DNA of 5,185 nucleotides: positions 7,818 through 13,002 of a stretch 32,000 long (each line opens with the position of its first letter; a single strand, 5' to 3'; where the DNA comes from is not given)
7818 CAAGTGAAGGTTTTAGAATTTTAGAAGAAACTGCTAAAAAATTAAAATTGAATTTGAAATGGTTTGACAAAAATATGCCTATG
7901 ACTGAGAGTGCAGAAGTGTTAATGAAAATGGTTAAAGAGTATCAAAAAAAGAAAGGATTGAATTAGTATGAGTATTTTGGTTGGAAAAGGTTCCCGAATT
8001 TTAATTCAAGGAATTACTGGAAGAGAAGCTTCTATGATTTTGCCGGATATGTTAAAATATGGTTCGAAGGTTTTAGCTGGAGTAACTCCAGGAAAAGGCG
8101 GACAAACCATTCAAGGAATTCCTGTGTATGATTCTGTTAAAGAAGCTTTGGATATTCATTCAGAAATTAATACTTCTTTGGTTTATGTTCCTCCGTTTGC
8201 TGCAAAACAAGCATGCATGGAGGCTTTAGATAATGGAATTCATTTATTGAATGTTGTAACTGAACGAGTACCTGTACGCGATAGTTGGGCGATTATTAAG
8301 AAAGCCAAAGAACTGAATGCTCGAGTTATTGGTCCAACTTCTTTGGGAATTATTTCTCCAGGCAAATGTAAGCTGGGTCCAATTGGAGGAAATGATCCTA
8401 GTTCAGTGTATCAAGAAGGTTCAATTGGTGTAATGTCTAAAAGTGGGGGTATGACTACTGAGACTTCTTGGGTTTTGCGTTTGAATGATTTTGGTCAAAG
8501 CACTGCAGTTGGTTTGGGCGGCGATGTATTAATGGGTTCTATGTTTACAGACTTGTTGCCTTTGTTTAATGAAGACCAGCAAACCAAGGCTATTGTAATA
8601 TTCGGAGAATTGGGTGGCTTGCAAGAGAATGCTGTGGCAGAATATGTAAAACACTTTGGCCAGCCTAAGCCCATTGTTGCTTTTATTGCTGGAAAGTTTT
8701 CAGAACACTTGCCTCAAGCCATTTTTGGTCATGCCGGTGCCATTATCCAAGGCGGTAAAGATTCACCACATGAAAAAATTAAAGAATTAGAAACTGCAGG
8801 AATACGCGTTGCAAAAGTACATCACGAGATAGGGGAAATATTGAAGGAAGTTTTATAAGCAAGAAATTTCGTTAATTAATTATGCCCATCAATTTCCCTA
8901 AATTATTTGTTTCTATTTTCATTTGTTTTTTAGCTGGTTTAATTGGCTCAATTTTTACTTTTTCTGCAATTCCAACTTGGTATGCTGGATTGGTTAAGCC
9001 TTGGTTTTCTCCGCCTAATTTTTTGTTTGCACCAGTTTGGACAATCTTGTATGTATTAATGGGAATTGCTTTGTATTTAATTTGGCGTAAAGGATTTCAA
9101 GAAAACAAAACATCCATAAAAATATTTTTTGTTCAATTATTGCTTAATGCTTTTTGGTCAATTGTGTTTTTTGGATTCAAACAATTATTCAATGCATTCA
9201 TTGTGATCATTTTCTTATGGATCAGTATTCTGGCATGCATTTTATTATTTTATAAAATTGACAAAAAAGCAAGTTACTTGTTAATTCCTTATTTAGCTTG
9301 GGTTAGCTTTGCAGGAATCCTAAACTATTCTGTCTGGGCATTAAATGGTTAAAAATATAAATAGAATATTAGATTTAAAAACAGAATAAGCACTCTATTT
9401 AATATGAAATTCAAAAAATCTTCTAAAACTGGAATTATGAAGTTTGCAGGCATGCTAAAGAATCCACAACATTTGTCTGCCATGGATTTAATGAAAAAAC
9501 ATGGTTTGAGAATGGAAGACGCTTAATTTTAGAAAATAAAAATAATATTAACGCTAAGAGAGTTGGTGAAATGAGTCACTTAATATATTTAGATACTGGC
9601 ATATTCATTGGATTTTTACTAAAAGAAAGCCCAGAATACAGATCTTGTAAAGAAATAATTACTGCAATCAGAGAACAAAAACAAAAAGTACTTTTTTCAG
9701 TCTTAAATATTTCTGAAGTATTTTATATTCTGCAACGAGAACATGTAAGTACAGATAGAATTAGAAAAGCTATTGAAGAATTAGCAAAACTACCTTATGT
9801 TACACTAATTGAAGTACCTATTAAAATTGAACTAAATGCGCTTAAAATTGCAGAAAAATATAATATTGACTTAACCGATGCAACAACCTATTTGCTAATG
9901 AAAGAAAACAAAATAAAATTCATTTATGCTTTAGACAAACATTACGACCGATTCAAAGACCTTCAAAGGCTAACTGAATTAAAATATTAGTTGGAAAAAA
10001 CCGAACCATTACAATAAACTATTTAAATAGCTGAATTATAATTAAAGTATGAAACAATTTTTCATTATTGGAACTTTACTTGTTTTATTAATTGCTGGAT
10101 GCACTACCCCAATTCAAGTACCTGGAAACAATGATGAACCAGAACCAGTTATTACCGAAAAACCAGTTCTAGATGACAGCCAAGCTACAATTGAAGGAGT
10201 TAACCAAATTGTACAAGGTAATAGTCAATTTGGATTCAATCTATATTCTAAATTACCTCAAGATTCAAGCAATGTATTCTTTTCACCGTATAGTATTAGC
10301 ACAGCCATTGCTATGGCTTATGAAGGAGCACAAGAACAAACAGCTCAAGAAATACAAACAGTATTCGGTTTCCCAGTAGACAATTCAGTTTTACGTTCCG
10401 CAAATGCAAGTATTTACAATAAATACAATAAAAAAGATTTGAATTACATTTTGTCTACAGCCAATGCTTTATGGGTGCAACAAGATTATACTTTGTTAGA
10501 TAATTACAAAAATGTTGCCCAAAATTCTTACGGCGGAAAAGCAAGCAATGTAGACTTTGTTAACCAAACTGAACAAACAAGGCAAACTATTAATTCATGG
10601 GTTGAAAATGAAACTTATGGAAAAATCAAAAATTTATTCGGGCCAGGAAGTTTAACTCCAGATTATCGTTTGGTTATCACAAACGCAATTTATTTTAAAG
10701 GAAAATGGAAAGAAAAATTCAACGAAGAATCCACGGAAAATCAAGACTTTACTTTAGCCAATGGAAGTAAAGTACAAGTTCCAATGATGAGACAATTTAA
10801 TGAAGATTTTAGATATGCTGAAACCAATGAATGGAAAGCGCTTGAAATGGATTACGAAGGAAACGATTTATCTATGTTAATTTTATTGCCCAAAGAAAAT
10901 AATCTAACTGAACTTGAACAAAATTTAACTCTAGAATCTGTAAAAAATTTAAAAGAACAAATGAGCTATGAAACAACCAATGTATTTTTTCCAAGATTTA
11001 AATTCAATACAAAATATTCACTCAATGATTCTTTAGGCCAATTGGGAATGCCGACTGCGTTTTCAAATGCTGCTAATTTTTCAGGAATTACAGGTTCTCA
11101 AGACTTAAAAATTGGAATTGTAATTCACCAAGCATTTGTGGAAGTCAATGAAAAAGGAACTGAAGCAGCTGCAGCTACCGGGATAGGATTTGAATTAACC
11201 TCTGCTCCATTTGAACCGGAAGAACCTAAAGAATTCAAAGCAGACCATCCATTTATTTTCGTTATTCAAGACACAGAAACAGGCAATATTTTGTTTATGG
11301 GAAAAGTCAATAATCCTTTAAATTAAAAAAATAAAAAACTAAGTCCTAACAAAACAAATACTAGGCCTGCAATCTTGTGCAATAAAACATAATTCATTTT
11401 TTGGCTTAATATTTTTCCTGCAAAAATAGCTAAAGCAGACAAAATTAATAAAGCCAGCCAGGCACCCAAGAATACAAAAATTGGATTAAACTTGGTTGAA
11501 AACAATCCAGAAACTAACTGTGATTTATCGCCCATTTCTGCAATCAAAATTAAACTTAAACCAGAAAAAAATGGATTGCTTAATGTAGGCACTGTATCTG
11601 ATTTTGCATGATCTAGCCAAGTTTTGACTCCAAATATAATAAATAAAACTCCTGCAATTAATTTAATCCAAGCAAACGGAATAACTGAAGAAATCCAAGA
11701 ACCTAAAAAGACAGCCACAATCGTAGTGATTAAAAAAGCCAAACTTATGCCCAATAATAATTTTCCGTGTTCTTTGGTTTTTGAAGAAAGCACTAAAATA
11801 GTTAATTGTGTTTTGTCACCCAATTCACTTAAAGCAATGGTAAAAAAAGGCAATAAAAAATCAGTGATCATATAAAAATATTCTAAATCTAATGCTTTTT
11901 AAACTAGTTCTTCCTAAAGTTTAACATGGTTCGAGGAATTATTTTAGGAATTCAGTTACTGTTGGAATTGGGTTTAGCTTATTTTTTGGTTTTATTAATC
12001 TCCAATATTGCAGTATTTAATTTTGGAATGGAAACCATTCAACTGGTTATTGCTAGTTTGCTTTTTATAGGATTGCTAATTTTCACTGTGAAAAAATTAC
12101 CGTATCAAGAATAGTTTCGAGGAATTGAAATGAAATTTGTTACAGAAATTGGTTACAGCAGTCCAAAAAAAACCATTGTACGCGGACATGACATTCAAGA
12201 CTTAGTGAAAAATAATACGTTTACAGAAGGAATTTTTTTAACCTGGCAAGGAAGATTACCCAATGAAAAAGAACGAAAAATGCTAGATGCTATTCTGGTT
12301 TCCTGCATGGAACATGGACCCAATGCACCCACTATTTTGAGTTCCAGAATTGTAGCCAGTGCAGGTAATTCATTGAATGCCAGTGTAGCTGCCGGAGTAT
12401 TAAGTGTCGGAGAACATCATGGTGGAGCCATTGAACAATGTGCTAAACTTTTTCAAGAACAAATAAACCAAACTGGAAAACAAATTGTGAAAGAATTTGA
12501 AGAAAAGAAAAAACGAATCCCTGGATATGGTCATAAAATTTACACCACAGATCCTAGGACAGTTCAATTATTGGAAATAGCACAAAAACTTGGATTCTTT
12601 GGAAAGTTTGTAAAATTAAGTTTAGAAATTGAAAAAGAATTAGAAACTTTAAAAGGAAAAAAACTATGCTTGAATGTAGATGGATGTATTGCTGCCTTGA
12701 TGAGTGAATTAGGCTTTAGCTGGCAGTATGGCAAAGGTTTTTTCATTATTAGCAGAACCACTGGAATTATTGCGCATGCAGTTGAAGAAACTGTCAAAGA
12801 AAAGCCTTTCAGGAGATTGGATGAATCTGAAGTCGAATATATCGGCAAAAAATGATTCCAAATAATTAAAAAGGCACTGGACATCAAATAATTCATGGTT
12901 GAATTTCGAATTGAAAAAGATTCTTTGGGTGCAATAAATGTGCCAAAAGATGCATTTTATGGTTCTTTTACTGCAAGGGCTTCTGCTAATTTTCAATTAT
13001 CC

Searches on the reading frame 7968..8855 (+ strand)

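Call 17: search_protein_families(library=pfam, proteins=[window:7968-8855:+], max_evalue=0.001)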
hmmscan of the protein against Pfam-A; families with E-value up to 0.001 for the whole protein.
window:7968-8855:+ (296 aa): 4 families
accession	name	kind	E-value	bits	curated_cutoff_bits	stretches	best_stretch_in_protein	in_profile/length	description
PF02629.25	CoA_binding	-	4.7e-22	79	22.3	1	9-99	4-96/97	CoA binding domain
PF00549.24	Ligase_CoA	-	4.6e-17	62.8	24.5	1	156-277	1-125/128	CoA-ligase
PF13607.11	Succ_CoA_lig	-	5.2e-09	36.4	27.4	1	150-259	1-106/138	Succinyl-CoA ligase like flavodoxin domain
PF13380.12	CoA_binding_2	-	7.9e-05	23.5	22.8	1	19-129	14-114/116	CoA binding domain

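Call 75: search_protein_families(library=ncbifam, proteins=[window:7968-8855:+], max_evalue=0.00001)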
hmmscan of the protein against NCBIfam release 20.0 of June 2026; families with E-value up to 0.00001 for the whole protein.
window:7968-8855:+ (296 aa): 7 families
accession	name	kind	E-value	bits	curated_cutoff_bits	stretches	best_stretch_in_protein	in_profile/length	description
NF004230.0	PRK05678.1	equivalog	2.9e-88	295.8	336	1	1-296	1-288/291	succinate--CoA ligase subunit alpha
TIGR01019.1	sucCoAalpha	subfamily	5.7e-87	291.7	353.2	1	3-296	1-286/286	succinate--CoA ligase subunit alpha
TIGR02717.1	AcCoA-syn-alpha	equivalog_domain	1.9e-22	79.5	567.15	1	45-288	46-280/447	acetate--CoA ligase alpha subunit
NF045494.1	AcCoALig_Archglob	equivalog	2.1e-09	36.3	1200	1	47-260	265-470/665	acetate--CoA ligase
NF004760.0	PRK06091.1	subfamily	7e-09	34.7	433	1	48-243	99-289/555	acyl-CoA synthetase FdrA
NF045493.1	HydDutCoALig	equivalog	4.9e-07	28.7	1300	1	104-271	109-270/698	4-hydroxybutyrate--CoA ligase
NF045492.1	HydPropCoALig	equivalog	9.1e-06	24.3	1300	0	45-293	293-536/700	3-hydroxypropionate--CoA ligase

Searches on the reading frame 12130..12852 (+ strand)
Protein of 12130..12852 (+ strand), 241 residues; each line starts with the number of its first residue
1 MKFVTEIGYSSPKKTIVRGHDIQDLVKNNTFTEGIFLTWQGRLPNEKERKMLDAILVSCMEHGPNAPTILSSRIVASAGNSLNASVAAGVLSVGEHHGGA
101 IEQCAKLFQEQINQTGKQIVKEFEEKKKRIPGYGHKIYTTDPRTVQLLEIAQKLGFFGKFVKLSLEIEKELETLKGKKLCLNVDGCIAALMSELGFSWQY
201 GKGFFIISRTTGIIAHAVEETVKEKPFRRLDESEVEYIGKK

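Call 18: search_protein_families(library=pfam, proteins=[window:12130-12852:+], max_evalue=0.001)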
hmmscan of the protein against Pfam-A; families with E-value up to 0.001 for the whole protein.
window:12130-12852:+ (241 aa): 1 family
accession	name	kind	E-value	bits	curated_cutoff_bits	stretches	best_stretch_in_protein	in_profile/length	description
PF00285.26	Citrate_synt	-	2.8e-42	145.5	27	2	46-227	164-354/357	Citrate synthase, C-terminal domain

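Call 75: search_protein_families(library=ncbifam, proteins=[window:12130-12852:+], max_evalue=0.00001)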
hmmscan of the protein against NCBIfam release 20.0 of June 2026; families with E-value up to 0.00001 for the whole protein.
window:12130-12852:+ (241 aa): 21 families
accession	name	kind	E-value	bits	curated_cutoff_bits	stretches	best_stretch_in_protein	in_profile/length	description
NF004869.0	PRK06224.1-6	subfamily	7.8e-84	281.1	212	1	2-240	4-251/263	citryl-CoA lyase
NF004866.0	PRK06224.1-3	subfamily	7.4e-73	245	245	1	3-240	19-264/275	citryl-CoA lyase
NF004868.0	PRK06224.1-5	subfamily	7.3e-58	195.7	193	1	3-223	6-238/260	citryl-CoA lyase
NF004864.0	PRK06224.1-1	equivalog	7e-55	186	261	1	5-224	19-252/278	citryl-CoA lyase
NF004867.0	PRK06224.1-4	equivalog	1.3e-39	135.8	409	1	22-221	28-234/261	citryl-CoA lyase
NF004865.0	PRK06224.1-2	equivalog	1.1e-31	110.4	323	1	13-239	21-261/265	citryl-CoA lyase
TIGR01800.1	cit_synth_II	subfamily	1.6e-27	96.2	421.3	1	44-227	162-348/368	2-methylcitrate synthase/citrate synthase II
NF041301.1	Cit_synth_Halo_CitZ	equivalog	4.9e-26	91.6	550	1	51-224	179-356/379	citrate synthase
NF009005.0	PRK12350.1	subfamily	7.4e-26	91.2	332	1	26-228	136-342/366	citrate synthase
NF010638.0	PRK14035.1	equivalog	1.7e-24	86.3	572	2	53-228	175-353/372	citrate synthase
NF010637.0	PRK14034.1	equivalog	7.8e-23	81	594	1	51-223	172-347/372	citrate synthase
NF041157.1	Cit_synThplmales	equivalog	1.1e-22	80.7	590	1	46-224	167-351/377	citrate synthase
NF010639.0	PRK14036.1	equivalog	1.4e-21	76.7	502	1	48-228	173-359/379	citrate synthase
NF009006.1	PRK12351.1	equivalog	2.2e-21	75.7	550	1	50-228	176-357/376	bifunctional 2-methylcitrate synthase/citrate synthase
NF010636.0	PRK14033.1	equivalog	6.3e-20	71.3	479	1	52-231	180-362/376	bifunctional 2-methylcitrate synthase/citrate synthase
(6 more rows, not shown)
